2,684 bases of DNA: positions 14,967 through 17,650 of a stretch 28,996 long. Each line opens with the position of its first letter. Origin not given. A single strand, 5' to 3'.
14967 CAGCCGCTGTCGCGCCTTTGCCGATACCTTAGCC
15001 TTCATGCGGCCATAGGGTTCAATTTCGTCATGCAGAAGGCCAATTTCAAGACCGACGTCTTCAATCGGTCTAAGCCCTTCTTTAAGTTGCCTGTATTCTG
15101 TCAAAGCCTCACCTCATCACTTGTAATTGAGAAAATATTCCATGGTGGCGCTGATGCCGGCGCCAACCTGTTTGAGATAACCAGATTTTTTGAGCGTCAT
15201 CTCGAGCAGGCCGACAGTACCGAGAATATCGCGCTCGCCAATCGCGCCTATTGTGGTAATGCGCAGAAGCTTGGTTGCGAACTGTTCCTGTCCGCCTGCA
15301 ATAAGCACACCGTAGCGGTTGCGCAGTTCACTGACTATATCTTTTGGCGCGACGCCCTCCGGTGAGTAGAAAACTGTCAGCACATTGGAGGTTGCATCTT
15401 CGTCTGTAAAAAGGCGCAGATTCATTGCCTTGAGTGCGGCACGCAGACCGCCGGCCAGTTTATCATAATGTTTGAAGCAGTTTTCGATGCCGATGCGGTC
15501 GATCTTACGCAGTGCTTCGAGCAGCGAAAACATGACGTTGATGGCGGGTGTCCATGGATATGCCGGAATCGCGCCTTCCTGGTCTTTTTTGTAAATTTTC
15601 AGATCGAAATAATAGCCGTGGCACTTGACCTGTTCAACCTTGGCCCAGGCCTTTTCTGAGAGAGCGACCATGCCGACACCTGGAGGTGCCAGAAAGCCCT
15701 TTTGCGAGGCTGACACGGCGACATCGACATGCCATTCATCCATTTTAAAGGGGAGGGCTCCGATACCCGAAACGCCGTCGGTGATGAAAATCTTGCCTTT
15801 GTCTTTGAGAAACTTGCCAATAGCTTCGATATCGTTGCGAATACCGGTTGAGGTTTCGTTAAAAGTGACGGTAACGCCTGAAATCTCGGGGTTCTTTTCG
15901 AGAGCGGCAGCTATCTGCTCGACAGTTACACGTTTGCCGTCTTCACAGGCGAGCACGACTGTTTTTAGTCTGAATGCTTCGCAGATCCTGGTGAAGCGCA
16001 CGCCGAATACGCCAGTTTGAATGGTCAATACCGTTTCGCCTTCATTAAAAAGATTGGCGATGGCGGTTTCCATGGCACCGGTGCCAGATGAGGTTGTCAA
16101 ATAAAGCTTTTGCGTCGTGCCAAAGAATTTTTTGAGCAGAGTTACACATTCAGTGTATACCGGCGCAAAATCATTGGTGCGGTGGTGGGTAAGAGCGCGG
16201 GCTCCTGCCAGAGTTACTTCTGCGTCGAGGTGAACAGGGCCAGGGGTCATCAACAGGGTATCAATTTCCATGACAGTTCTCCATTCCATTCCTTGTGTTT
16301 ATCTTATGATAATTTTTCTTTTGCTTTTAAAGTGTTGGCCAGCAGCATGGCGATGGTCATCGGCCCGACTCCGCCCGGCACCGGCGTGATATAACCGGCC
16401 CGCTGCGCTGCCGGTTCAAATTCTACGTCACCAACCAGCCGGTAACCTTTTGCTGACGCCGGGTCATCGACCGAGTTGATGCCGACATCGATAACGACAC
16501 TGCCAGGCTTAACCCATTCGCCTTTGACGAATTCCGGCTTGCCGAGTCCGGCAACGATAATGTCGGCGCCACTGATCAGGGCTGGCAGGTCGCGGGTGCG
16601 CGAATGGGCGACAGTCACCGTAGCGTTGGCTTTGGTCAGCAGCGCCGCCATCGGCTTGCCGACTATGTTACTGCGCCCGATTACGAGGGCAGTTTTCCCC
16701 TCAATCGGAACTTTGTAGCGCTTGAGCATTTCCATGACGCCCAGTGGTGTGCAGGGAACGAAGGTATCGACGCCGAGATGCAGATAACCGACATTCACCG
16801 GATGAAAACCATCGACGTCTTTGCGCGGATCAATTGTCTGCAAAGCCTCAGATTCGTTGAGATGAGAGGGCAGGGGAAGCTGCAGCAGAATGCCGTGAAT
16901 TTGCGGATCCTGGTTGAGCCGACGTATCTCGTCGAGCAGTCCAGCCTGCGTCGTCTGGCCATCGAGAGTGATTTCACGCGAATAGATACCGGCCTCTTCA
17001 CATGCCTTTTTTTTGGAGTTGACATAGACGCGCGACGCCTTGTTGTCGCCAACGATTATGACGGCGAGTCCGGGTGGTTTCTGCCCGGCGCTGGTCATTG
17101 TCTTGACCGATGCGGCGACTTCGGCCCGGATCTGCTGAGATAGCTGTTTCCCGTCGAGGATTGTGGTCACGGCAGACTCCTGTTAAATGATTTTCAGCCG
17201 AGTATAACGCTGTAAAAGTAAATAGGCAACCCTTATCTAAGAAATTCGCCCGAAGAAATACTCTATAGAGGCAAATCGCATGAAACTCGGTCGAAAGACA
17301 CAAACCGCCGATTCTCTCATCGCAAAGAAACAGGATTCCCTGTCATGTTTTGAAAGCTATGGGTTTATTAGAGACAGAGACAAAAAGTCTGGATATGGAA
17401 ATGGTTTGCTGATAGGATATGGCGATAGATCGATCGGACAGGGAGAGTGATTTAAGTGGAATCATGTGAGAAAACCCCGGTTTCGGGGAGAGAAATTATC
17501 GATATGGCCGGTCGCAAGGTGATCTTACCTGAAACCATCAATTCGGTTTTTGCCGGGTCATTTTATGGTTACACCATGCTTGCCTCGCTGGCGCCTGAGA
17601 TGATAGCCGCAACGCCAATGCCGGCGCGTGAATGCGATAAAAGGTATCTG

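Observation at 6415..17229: Compact formate–THF–glycine–serine operon: candidate reductive glycine pathway or glycine-to-formate module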

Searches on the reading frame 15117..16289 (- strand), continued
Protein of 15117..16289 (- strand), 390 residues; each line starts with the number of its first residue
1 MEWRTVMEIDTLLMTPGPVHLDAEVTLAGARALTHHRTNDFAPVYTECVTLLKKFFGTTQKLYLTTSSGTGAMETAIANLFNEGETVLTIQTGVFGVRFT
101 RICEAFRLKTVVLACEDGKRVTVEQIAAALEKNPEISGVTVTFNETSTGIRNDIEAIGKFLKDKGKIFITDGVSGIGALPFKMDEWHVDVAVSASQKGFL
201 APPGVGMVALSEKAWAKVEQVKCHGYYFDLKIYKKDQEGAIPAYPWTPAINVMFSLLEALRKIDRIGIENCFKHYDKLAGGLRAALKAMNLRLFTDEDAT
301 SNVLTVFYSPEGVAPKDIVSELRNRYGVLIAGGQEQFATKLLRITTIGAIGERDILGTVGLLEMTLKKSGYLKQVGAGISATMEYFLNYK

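Call 53: find_encoding_contigs(protein=P0050, flank=10000, max_places=1)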
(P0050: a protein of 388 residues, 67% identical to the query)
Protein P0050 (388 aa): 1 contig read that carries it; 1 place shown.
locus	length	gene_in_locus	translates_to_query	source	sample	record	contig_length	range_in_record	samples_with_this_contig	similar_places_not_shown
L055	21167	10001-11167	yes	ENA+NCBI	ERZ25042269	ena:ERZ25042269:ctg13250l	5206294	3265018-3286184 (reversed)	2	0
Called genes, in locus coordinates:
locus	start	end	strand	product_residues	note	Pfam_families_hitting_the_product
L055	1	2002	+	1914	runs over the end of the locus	PF05762:VWA_CoxE (weak), PF00092:VWA, PF13519:VWA_2, PF13768:VWA_3, PF13519:VWA_2 (weak)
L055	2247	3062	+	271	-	-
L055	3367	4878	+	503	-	-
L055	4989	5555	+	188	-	PF10755:DUF2585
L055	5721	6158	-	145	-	-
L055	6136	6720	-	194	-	PF01909:NTP_transf_2 (faint), PF18765:Polbeta (weak)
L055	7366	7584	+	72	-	-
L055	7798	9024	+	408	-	PF00291:PALP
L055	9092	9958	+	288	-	PF00763:THF_DHG_CYH, PF02882:THF_DHG_CYH_C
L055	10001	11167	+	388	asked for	PF00266:Aminotran_5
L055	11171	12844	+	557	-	PF01268:FTHFS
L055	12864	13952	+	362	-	PF01571:GCV_T, PF08669:GCV_T_C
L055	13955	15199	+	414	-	PF00464:SHMT, PF00155:Aminotran_1_2, PF00266:Aminotran_5 (faint), PF01212:Beta_elim_lyase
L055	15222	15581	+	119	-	PF01597:GCV_H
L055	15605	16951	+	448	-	PF02347:GDC-P, PF01053:Cys_Met_Meta_PP, PF00266:Aminotran_5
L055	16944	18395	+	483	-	PF02347:GDC-P, PF00266:Aminotran_5 (weak), PF21478:GcvP2_C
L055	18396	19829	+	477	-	PF01743:PolyA_pol, PF12627:PolyA_pol_RNAbd, PF13735:tRNA_NucTran2_2 (faint), PF01966:HD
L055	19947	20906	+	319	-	-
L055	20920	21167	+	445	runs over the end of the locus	PF13548:DUF4126, PF01553:Acyltransferase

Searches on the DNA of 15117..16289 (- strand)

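Call 56: search_rna_families(sources=[L001, L007, L013, L014, L018, L020, L055], threshold=gathering)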
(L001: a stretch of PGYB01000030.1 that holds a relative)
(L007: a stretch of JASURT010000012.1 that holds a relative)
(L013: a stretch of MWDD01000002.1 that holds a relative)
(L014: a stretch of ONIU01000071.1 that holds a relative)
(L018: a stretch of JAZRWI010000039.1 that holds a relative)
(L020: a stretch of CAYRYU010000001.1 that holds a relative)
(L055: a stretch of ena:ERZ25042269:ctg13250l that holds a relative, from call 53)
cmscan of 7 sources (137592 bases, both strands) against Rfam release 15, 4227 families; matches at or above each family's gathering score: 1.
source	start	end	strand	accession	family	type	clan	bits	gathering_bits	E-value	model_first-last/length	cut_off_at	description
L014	2766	2837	-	RF00005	tRNA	Gene; tRNA;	CL00001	63.4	29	4.5e-11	1-71/71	no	tRNA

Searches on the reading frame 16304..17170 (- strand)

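Call 3: search_protein_families(library=ncbifam, proteins=[window:16304-17170:-])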
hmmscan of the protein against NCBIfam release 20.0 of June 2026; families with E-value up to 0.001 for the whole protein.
window:16304-17170:- (288 aa): 30 families (the best 25 are shown)
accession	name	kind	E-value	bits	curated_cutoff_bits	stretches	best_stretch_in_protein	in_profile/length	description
NF010785.0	PRK14188.1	subfamily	5.3e-118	393.3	396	1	1-286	2-288/297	bifunctional methylenetetrahydrofolate dehydrogenase/methenyltetrahydrofolate cyclohydrolase FolD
NF010786.0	PRK14189.1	subfamily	9.7e-114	379.3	421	1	2-286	3-280/285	bifunctional methylenetetrahydrofolate dehydrogenase/methenyltetrahydrofolate cyclohydrolase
NF010787.0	PRK14191.1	equivalog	8.1e-113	376.3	423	1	3-286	2-279/285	bifunctional methylenetetrahydrofolate dehydrogenase/methenyltetrahydrofolate cyclohydrolase FolD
NF008058.0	PRK10792.1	equivalog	1.2e-112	375.6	355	1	3-286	4-281/285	bifunctional methylenetetrahydrofolate dehydrogenase/methenyltetrahydrofolate cyclohydrolase FolD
NF010771.0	PRK14174.1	equivalog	1.3e-106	356.1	530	1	3-286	2-291/295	bifunctional 5,10-methylene-tetrahydrofolate dehydrogenase/ 5,10-methylene-tetrahydrofolate cyclohydrolase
NF010783.0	PRK14186.1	equivalog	7e-106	353.7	333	1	1-284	1-282/297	bifunctional methylenetetrahydrofolate dehydrogenase/methenyltetrahydrofolate cyclohydrolase FolD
NF010781.0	PRK14184.1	equivalog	9.3e-106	353.1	438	1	3-283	2-279/286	bifunctional 5,10-methylene-tetrahydrofolate dehydrogenase/ 5,10-methylene-tetrahydrofolate cyclohydrolase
NF010776.0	PRK14179.1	equivalog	1.1e-105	352.9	445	1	1-285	1-279/284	bifunctional methylenetetrahydrofolate dehydrogenase/methenyltetrahydrofolate cyclohydrolase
NF010780.0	PRK14183.1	equivalog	1e-104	349.8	480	1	3-285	2-278/283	bifunctional 5,10-methylene-tetrahydrofolate dehydrogenase/ 5,10-methylene-tetrahydrofolate cyclohydrolase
NF010764.0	PRK14167.1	subfamily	3.7e-104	348.1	477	1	1-284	1-286/297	bifunctional 5,10-methylene-tetrahydrofolate dehydrogenase/ 5,10-methylene-tetrahydrofolate cyclohydrolase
NF010779.0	PRK14182.1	equivalog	1.3e-102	342.7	537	1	3-282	2-275/282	bifunctional 5,10-methylene-tetrahydrofolate dehydrogenase/ 5,10-methylene-tetrahydrofolate cyclohydrolase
NF010782.0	PRK14185.1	equivalog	9.8e-101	337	507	1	3-286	2-289/293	bifunctional methylenetetrahydrofolate dehydrogenase/methenyltetrahydrofolate cyclohydrolase FolD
NF010767.0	PRK14170.1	equivalog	1e-100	336.4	559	1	1-286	1-279/284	bifunctional methylenetetrahydrofolate dehydrogenase/methenyltetrahydrofolate cyclohydrolase FolD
NF010790.0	PRK14194.1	equivalog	4.1e-100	334.9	508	1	3-285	5-283/301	bifunctional methylenetetrahydrofolate dehydrogenase/methenyltetrahydrofolate cyclohydrolase FolD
NF010773.0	PRK14176.1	equivalog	5.9e-99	331.1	437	1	3-286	9-285/287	bifunctional 5,10-methylene-tetrahydrofolate dehydrogenase/ 5,10-methylene-tetrahydrofolate cyclohydrolase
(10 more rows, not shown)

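Call 4: search_protein_families(library=pfam, proteins=[window:16304-17170:-])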
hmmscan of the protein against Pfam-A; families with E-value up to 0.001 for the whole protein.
window:16304-17170:- (288 aa): 2 families
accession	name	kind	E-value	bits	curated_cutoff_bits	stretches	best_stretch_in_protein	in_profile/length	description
PF02882.25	THF_DHG_CYH_C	-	1.8e-69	232.6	27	1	123-286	1-158/160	Tetrahydrofolate dehydrogenase/cyclohydrolase, NAD(P)-binding domain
PF00763.28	THF_DHG_CYH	-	1.3e-42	145.1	32.8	1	5-120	1-115/115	Tetrahydrofolate dehydrogenase/cyclohydrolase, catalytic domain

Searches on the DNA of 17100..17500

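Call 11: search_rna_families(source=window, start=17100, end=17500, threshold=evalue, max_evalue=10)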
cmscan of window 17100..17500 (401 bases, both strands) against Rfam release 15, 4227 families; matches with E-value up to 10: 3.
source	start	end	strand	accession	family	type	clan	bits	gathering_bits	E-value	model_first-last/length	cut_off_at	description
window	17178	17242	+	RF00501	Rota_CRE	Cis-reg;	-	14.2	40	6.6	1-68/68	no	Rotavirus cis-acting replication element (CRE)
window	17359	17398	+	RF02467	Ms_IGR-2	Gene; sRNA;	-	13.9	45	1.6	36-75/82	no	Mycobacterium sRNA Ms_IGR-2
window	17128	17178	+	RF01129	sR44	Gene; snRNA; snoRNA; CD-box;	-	11.9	45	2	1-55/55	no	Small nucleolar RNA sR44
